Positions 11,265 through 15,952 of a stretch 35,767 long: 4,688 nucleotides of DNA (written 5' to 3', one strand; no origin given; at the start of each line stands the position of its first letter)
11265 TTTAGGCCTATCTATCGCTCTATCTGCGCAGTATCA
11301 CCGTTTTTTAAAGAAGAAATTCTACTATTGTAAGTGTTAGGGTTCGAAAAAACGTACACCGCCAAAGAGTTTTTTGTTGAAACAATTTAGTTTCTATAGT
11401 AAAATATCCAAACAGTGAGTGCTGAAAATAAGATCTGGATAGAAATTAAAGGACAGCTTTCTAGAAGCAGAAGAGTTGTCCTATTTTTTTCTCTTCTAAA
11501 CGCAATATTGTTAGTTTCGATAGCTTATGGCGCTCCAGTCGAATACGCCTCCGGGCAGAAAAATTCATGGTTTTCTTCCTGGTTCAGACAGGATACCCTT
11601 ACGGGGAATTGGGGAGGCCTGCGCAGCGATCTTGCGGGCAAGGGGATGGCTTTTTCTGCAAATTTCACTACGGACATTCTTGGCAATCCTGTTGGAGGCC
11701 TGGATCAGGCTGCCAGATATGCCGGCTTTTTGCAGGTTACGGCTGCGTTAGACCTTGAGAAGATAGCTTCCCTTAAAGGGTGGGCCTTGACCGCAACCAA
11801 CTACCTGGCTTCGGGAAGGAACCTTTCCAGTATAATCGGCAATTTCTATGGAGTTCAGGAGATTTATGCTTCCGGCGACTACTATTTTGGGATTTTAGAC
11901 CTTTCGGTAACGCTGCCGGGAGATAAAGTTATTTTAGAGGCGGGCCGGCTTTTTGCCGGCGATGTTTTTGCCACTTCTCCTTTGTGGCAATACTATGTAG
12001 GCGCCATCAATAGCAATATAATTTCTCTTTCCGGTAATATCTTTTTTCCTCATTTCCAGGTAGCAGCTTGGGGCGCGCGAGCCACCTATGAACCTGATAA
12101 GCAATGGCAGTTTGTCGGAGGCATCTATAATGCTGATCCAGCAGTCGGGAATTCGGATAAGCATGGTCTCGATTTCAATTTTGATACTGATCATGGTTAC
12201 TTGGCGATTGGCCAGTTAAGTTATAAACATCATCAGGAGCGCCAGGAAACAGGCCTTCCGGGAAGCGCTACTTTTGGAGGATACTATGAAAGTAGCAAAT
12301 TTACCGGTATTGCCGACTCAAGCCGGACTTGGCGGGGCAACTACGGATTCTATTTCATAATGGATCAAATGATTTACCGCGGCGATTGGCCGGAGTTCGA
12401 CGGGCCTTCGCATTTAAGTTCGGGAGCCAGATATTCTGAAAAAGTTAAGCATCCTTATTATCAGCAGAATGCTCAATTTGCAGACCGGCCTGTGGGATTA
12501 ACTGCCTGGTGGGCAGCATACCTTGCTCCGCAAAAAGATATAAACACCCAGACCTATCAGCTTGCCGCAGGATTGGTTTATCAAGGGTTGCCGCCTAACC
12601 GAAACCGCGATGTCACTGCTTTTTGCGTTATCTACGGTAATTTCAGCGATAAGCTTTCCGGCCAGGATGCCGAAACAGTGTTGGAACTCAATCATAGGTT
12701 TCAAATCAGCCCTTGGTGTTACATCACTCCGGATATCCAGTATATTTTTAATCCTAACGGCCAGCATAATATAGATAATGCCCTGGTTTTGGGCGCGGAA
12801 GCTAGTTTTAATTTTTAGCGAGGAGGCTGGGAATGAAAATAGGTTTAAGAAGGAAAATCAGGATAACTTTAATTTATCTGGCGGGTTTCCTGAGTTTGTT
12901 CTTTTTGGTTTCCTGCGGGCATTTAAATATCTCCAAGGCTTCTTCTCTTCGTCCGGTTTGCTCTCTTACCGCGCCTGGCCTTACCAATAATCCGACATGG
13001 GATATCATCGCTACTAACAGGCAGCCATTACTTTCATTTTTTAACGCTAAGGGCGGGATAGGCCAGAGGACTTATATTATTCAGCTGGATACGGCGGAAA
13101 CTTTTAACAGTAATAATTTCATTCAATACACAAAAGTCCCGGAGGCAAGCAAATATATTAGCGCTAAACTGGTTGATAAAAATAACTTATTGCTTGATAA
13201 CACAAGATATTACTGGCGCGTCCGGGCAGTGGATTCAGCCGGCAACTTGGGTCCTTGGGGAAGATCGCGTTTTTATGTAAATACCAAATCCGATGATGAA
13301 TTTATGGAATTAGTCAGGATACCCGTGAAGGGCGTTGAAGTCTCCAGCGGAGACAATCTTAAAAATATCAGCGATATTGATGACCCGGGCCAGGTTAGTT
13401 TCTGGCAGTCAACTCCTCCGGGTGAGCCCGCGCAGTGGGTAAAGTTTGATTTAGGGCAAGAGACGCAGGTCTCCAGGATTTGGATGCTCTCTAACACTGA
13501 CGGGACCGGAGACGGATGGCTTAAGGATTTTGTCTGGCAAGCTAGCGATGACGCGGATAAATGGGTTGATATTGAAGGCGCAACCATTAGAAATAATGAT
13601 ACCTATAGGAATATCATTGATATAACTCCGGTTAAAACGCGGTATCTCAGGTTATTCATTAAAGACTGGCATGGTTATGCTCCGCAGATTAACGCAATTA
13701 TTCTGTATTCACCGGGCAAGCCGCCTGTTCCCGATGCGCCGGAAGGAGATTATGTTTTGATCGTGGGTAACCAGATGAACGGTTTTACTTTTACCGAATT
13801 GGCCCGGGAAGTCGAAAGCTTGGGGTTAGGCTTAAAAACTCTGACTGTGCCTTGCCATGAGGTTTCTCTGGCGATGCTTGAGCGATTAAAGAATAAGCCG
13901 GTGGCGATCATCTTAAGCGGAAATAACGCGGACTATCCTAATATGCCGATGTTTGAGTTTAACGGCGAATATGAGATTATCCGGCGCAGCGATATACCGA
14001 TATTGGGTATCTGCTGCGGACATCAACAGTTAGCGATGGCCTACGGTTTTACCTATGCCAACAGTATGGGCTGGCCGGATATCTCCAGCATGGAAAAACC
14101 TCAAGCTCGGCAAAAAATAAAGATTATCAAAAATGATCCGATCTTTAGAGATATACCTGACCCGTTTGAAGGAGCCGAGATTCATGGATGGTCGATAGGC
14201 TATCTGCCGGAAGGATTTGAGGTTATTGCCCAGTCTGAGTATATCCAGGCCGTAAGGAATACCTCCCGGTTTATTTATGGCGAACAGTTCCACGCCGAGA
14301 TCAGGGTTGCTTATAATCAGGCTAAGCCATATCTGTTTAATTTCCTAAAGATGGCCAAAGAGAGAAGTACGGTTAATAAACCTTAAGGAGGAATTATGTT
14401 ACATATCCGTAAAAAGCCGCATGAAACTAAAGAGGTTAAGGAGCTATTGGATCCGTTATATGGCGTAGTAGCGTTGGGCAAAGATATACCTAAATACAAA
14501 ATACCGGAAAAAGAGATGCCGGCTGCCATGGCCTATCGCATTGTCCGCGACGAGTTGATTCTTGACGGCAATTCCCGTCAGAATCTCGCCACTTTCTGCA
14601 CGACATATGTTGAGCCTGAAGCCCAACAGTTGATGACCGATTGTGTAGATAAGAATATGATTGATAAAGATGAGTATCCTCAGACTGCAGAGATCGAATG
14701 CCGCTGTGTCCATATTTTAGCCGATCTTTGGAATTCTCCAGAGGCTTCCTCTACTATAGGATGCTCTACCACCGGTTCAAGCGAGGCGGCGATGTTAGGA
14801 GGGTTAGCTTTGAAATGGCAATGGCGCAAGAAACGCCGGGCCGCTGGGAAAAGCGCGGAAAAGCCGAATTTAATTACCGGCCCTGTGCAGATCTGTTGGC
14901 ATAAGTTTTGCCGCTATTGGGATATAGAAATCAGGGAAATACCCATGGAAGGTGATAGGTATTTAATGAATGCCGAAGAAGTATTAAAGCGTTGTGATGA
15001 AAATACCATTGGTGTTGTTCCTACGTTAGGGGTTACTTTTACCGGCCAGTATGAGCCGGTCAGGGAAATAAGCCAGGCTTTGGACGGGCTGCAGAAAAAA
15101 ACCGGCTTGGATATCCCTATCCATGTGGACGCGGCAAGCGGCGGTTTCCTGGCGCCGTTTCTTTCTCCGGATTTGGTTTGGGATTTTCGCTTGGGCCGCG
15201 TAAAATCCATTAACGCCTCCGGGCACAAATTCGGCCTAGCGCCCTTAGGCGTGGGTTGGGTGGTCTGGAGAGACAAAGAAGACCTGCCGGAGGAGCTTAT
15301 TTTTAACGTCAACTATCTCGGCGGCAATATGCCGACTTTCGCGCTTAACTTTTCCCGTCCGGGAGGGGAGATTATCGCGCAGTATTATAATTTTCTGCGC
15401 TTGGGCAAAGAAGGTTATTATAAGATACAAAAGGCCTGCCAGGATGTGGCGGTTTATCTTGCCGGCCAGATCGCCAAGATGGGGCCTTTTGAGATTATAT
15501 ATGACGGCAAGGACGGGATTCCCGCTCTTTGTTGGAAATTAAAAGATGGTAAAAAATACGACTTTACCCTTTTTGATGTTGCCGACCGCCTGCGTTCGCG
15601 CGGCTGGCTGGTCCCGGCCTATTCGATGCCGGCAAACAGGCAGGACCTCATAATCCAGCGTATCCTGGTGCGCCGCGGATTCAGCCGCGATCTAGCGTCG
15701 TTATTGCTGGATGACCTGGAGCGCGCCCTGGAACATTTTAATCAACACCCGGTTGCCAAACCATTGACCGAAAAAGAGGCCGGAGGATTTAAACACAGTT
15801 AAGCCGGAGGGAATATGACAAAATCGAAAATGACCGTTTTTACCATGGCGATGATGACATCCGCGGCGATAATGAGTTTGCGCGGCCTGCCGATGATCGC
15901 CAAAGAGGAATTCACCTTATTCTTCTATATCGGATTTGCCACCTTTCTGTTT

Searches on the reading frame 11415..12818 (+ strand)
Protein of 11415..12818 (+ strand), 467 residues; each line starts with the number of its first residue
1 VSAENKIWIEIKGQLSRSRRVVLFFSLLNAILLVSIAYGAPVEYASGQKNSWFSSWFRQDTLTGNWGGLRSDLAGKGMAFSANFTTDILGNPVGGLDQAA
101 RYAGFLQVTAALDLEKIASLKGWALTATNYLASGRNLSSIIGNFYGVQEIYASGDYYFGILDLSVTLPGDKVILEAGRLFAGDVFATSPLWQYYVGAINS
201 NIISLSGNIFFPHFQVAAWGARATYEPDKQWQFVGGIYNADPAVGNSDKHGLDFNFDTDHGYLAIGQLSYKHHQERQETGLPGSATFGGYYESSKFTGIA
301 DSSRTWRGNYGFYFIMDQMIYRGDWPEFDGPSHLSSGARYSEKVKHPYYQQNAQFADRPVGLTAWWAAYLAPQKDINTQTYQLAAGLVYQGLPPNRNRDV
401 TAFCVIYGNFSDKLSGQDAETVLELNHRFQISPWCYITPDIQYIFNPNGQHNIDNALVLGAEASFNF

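Call 9: search_protein_families(library=pfam, proteins=[window:11415-12818:+], max_evalue=0.1)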
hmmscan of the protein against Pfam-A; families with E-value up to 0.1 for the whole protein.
window:11415-12818:+ (467 aa): 1 family
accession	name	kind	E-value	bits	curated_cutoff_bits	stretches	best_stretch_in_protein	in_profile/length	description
PF04966.18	OprB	-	6.7e-50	171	22.9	1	98-467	2-372/372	Carbohydrate-selective porin, OprB family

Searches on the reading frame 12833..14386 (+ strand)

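Call 9: search_protein_families(library=pfam, proteins=[window:12833-14386:+], max_evalue=0.1)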
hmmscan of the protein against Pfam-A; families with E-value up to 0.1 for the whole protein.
window:12833-14386:+ (517 aa): 7 families
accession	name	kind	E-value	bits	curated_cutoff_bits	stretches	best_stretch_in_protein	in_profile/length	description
PF00117.34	GATase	-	2.4e-18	66.9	22.8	1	323-505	13-187/190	Glutamine amidotransferase class-I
PF00754.31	F5_F8_type_C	-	3.6e-16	59.9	28.2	1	184-283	21-119/127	F5/8 type C domain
PF22633.2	F5_F8_type_C_2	-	7.7e-11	42.9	27.8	1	188-274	9-91/91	NedA-like, galactose-binding domain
PF07722.19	Peptidase_C26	-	2.7e-08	34.3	20.5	1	385-489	103-219/219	Peptidase C26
PF25788.1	Ig_Rha78A_N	-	0.0027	18.4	27.4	1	65-144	20-95/105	Rha78A-like, N-terminal immunoglobulin domain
PF14651.12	Lipocalin_7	-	0.0082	16.5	25.4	1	151-215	12-74/128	Lipocalin / cytosolic fatty-acid binding protein family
PF16391.11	DUF5000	-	0.063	14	25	0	189-233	10-56/141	Domain of unknown function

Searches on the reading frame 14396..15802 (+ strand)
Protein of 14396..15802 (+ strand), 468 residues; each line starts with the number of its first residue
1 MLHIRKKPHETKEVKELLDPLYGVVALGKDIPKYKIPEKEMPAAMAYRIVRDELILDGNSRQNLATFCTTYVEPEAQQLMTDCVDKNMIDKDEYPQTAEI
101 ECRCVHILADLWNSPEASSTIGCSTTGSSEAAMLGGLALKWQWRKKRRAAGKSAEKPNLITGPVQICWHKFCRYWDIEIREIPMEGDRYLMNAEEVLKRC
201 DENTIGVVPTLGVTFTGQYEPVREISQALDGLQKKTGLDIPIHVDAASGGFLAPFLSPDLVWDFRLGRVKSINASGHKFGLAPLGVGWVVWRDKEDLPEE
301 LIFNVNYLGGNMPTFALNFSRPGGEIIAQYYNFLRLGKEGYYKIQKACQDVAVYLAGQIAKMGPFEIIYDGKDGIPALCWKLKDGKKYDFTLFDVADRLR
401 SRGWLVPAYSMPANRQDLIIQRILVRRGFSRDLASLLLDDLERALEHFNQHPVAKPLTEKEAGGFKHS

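Call 9: search_protein_families(library=pfam, proteins=[window:14396-15802:+], max_evalue=0.1)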
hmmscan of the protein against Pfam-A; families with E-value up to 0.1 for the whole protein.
window:14396-15802:+ (468 aa): 1 family
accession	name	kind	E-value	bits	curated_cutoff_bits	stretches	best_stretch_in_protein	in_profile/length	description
PF00282.25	Pyridoxal_deC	-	2e-80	270.8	27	1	44-383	9-375/375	Pyridoxal-dependent decarboxylase conserved domain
